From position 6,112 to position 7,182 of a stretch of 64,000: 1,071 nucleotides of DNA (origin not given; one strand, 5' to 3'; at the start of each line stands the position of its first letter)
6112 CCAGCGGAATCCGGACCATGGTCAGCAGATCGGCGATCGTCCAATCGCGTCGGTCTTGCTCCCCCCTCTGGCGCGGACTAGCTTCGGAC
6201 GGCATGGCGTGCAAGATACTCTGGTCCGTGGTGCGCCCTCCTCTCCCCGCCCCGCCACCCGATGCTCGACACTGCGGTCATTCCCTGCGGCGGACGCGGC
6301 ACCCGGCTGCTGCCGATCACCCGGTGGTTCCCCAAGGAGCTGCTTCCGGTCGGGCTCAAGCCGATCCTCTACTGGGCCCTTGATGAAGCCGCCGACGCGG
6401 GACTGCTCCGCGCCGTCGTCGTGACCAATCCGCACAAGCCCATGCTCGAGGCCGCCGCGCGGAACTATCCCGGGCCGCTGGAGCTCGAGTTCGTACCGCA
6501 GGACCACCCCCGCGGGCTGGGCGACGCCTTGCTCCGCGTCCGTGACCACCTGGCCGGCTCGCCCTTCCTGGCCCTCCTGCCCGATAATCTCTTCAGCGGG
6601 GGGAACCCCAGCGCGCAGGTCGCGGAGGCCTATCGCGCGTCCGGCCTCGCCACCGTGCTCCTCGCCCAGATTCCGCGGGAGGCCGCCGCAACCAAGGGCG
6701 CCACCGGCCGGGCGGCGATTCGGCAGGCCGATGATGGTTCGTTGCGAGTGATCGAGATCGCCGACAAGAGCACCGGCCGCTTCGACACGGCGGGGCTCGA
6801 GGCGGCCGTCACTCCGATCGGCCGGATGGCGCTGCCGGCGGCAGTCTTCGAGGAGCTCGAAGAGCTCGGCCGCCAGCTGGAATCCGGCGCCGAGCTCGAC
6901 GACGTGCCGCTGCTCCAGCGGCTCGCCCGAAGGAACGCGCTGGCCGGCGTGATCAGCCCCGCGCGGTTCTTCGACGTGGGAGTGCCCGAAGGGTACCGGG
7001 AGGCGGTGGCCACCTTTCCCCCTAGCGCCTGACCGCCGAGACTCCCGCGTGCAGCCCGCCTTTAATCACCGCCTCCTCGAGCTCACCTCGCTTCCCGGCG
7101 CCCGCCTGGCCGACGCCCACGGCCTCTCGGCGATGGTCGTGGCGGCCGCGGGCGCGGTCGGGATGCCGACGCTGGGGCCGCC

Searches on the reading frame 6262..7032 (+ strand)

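Call 32: search_protein_families(library=pfam, proteins=[window:6262-7032:+])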
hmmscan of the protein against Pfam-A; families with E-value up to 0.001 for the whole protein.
window:6262-7032:+ (256 aa): 2 families
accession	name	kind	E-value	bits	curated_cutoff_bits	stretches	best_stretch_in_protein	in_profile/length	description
PF00483.29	NTP_transferase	-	4.2e-15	56.4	21.2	1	5-142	2-143/245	Nucleotidyl transferase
PF12804.13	NTP_transf_3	-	1.4e-08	35.5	27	1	5-134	1-121/160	MobA-like NTP transferase domain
